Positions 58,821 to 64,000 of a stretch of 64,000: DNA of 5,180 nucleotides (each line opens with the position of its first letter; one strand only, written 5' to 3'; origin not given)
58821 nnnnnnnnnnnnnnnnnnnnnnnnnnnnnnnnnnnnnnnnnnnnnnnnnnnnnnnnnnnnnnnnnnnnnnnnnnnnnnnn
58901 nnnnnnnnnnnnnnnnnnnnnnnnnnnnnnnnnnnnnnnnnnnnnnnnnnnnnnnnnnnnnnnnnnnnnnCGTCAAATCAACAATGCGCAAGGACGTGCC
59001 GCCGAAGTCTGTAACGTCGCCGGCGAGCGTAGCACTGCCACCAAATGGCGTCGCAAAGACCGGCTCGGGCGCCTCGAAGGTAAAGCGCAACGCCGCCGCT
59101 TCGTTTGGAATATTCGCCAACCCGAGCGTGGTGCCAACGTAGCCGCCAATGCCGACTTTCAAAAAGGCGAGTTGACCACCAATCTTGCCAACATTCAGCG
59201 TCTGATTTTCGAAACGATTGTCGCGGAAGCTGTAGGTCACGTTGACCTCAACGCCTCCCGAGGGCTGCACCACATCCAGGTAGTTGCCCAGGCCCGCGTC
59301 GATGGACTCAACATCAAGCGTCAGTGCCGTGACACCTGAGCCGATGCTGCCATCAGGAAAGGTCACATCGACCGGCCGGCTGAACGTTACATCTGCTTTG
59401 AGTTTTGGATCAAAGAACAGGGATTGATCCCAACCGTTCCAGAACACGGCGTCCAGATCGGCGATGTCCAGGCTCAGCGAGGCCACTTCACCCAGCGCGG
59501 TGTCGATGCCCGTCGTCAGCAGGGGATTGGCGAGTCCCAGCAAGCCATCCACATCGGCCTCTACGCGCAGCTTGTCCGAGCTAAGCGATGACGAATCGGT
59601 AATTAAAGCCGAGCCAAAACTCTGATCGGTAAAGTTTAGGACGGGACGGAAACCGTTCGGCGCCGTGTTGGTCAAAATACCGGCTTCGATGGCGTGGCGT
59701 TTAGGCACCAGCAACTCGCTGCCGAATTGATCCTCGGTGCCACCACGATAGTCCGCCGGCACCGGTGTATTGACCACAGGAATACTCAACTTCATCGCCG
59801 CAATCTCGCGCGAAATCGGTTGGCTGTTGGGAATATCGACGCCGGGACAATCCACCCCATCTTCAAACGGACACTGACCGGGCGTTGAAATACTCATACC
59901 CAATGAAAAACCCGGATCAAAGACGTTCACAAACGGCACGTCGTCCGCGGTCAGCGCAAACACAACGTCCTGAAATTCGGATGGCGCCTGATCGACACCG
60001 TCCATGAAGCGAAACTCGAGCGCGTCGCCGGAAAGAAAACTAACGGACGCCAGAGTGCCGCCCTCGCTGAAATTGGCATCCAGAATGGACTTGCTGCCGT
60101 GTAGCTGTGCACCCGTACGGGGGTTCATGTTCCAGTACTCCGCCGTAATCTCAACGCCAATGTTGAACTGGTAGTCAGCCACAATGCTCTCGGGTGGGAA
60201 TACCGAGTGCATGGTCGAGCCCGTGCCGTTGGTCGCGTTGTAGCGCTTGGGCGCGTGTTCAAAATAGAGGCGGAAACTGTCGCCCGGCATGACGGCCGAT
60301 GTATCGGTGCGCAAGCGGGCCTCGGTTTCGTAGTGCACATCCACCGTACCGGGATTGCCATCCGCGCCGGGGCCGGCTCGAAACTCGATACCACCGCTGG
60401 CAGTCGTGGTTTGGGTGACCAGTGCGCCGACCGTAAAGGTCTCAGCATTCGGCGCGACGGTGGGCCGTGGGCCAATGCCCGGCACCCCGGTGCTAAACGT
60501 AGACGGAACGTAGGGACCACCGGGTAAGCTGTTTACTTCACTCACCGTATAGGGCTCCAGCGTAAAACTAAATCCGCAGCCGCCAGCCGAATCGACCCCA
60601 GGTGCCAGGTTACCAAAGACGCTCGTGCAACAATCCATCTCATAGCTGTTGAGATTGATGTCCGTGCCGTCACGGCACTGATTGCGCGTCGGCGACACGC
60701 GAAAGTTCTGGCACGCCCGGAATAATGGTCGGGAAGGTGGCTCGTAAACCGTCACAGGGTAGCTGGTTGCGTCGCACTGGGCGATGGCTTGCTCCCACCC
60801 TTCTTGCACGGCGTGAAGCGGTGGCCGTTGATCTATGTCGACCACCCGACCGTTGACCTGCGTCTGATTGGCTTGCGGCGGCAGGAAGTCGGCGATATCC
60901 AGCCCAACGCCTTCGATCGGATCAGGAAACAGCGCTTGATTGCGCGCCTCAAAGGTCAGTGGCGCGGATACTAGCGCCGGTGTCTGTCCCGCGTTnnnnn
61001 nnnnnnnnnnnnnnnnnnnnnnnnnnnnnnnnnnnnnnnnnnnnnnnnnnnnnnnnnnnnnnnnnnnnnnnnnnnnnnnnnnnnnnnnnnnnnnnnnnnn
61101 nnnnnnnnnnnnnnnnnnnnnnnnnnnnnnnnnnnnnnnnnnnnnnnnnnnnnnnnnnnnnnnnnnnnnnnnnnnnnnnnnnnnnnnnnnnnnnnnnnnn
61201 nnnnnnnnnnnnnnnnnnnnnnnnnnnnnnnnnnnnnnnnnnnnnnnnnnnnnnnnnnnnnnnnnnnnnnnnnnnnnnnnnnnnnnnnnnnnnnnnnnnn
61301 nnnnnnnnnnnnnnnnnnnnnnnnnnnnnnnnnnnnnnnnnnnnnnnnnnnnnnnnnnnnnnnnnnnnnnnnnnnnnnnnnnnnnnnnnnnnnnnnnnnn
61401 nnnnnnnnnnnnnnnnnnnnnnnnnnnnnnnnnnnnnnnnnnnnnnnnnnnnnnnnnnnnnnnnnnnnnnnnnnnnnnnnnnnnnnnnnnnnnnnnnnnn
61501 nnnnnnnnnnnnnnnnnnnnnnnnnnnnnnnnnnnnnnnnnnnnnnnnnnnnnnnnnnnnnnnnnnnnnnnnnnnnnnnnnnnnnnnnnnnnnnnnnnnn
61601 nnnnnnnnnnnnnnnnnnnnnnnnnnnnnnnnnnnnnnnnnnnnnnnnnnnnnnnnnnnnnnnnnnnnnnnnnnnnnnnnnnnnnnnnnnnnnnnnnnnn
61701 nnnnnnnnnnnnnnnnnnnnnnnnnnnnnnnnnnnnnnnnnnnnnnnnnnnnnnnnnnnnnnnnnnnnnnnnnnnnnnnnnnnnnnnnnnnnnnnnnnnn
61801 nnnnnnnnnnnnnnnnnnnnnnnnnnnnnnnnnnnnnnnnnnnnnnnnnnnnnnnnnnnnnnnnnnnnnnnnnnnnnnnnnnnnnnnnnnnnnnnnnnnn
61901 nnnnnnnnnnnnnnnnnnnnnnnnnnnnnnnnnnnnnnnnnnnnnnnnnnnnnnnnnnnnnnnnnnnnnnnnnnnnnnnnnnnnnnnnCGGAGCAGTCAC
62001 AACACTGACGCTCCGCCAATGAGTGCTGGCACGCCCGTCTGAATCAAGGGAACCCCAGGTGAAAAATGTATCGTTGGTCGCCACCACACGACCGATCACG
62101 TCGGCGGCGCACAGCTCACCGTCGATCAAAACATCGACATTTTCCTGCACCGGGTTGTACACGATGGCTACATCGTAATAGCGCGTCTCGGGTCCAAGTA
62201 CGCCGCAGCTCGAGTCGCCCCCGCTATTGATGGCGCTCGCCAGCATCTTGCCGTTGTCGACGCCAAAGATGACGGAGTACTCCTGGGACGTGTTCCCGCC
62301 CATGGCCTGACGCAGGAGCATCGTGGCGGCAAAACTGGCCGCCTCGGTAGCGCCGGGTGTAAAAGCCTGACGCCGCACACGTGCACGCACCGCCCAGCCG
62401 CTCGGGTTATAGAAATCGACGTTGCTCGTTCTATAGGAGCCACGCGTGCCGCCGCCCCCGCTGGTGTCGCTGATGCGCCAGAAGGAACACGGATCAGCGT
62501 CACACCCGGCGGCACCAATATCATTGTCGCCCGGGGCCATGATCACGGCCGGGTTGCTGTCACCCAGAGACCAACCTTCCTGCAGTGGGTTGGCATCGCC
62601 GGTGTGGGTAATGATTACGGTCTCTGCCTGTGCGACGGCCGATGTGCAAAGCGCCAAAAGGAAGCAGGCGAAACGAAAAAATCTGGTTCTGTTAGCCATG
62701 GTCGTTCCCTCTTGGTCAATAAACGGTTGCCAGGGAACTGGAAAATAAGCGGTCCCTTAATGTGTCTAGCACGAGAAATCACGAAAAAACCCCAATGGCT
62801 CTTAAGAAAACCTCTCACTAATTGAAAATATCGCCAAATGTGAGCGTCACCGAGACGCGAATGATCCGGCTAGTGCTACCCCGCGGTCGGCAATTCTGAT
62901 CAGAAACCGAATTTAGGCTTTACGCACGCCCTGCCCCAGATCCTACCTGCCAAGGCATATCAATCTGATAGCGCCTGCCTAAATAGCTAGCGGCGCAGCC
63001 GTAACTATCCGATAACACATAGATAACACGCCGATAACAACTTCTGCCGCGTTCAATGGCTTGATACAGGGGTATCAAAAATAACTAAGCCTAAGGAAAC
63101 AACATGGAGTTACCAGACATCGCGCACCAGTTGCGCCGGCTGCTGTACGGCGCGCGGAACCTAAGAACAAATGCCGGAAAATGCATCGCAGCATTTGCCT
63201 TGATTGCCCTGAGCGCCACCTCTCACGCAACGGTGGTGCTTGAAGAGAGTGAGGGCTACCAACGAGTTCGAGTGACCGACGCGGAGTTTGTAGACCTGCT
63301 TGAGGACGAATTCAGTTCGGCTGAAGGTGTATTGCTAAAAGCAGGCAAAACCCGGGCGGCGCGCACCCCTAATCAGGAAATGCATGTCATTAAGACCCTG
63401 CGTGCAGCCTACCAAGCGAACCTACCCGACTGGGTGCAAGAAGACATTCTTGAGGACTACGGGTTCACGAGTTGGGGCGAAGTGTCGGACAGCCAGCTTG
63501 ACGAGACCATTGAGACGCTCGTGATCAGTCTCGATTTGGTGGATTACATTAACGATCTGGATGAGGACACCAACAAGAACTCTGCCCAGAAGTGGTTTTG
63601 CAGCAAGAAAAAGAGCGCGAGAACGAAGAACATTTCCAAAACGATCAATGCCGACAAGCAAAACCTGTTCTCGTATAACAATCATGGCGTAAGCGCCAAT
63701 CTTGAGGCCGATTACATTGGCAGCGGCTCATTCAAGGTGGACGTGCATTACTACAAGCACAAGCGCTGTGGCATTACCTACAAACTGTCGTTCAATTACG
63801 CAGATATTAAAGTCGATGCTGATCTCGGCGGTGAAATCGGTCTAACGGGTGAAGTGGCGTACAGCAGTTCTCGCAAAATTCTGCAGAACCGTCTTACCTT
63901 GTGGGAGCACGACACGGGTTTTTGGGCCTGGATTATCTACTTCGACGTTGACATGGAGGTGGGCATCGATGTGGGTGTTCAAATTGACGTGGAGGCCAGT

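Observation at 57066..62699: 1877-aa TSP3-repeat / NHL-propeller protein carrying the shared C-terminal module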

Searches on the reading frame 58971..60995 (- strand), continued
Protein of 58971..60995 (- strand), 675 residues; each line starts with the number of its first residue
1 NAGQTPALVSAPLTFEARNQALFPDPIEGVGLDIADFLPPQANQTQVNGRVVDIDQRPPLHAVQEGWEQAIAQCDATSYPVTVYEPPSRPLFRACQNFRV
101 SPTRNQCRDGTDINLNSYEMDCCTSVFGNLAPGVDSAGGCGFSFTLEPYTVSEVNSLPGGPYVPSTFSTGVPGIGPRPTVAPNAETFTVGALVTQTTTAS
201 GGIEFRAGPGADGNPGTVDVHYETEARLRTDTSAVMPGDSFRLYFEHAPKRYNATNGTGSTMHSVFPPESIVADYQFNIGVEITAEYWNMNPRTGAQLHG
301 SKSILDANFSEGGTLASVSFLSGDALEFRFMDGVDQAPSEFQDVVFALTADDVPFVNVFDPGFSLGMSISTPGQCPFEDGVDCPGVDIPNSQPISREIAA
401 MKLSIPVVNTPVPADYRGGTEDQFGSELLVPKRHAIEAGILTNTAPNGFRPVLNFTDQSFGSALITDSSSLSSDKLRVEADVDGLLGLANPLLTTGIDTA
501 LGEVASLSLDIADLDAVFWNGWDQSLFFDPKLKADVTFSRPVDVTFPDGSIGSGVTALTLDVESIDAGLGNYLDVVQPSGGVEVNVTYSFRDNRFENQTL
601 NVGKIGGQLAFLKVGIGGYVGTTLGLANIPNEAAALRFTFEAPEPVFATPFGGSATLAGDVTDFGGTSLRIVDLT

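Call 79: search_protein_families(library=ncbifam, proteins=[P0002, P0003, P0006, P0024, P0028, P0034, P0005], max_evalue=1)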
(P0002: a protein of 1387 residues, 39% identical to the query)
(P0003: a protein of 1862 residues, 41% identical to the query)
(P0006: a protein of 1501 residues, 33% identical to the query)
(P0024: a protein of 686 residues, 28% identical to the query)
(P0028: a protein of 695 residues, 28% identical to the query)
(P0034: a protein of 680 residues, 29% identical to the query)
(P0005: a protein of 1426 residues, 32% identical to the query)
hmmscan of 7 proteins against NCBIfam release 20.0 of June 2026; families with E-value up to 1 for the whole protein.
P0002 (1387 aa): 4 families
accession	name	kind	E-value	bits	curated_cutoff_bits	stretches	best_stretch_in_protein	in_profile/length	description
NF033765.2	gliding_CglD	equivalog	2e-45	155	400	4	394-579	101-300/1124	adventurous gliding motility lipoprotein CglD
NF047639.1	throspo3_MtsD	equivalog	4.1e-31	107.8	800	6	420-492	457-528/651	cell-cell cohesion protein MtsD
TIGR04174.1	IPTL_CTERM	subfamily_domain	0.0041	17.4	20.5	1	1355-1381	1-27/27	IPTL-CTERM sorting domain-containing protein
NF042425.1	Amuc_1099_fam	equivalog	0.12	11.9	50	1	521-568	105-152/321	Amuc_1099 family pilus-like system protein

P0003 (1862 aa): 4 families
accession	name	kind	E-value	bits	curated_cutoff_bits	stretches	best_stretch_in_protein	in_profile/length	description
NF033765.2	gliding_CglD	equivalog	1.5e-59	201.8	400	7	1715-1795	265-342/1124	adventurous gliding motility lipoprotein CglD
NF047639.1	throspo3_MtsD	equivalog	6e-34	117.2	800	7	341-492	385-535/651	cell-cell cohesion protein MtsD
NF033662.1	acid_disulf_rpt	repeat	0.0013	18.4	41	1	690-719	4-28/32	acidic double-disulfide repeat-containing protein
NF042425.1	Amuc_1099_fam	equivalog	0.11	12.1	50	2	283-320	114-151/321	Amuc_1099 family pilus-like system protein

P0006 (1501 aa): 2 families
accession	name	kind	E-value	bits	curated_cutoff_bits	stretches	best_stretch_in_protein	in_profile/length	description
NF033765.2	gliding_CglD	equivalog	1.9e-40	138.6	400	5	1348-1432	264-347/1124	adventurous gliding motility lipoprotein CglD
NF047639.1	throspo3_MtsD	equivalog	7e-20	70.7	800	5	364-507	387-528/651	cell-cell cohesion protein MtsD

P0024 (686 aa): 0 families

P0028 (695 aa): 0 families

P0034 (680 aa): 1 family
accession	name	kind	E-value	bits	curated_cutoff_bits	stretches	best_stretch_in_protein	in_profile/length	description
NF004810.0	PRK06157.1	equivalog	0.099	11.7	403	1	376-420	294-337/400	acetyl-CoA acetyltransferase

P0005 (1426 aa): 4 families
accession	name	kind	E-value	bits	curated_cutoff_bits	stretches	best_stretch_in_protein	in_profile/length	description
NF033765.2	gliding_CglD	equivalog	9.7e-32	109.7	400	4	1067-1185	265-369/1124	adventurous gliding motility lipoprotein CglD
NF047639.1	throspo3_MtsD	equivalog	1.9e-19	69.3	800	4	218-371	385-532/651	cell-cell cohesion protein MtsD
NF033190.2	inl_like_NEAT_1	exception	8.9e-17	60.6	1275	1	1244-1422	580-750/754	NEAT domain-containing leucine-rich repeat protein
NF042425.1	Amuc_1099_fam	equivalog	0.62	9.6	50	2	117-157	112-152/321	Amuc_1099 family pilus-like system protein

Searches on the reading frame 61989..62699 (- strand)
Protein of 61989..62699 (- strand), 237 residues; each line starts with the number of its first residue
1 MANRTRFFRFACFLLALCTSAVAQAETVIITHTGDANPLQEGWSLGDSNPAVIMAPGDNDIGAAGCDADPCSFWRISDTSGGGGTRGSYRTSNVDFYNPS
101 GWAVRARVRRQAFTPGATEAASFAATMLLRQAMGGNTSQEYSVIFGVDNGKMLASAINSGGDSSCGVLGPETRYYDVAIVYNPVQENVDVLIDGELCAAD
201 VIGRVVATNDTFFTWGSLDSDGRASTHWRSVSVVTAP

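Call 10: search_protein_families(library=pfam, proteins=[window:61989-62699:-], max_evalue=1)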
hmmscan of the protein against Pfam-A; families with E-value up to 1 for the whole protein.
window:61989-62699:- (237 aa): 1 family
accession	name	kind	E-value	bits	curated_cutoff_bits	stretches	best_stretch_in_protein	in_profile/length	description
PF09264.17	Sial-lect-inser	-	0.0042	17.2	25.8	1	138-226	57-146/198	Vibrio cholerae sialidase, lectin insertion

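Call 36: search_protein_families(library=ncbifam, proteins=[window:61989-62699:-], max_evalue=1)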
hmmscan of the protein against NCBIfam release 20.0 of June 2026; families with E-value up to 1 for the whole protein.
window:61989-62699:- (237 aa): 0 families

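Call 58: search_solved_structures(query=window:61989-62627:-, max_evalue=10, show_alignments=1)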
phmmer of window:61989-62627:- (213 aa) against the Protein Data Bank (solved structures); distinct sequences matched with E-value up to 10: 1.
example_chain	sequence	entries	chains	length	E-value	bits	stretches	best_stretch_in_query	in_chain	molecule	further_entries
6f8z_A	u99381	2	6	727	0.89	12.7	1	151-201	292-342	Alpha-1,2-mannosidase, putative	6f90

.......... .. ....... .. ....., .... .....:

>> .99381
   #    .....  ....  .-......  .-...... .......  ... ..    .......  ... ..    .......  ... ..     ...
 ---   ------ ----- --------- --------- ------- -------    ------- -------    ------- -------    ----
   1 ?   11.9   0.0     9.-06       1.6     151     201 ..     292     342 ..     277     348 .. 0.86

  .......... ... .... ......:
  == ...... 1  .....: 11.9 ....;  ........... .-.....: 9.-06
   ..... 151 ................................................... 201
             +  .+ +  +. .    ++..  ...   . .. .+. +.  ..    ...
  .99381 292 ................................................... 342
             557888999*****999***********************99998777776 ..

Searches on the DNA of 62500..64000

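Call 62: search_rna_families(source=window, start=62500, end=64000, threshold=evalue, max_evalue=1)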
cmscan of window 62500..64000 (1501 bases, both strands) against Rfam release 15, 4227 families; matches with E-value up to 1: 0.
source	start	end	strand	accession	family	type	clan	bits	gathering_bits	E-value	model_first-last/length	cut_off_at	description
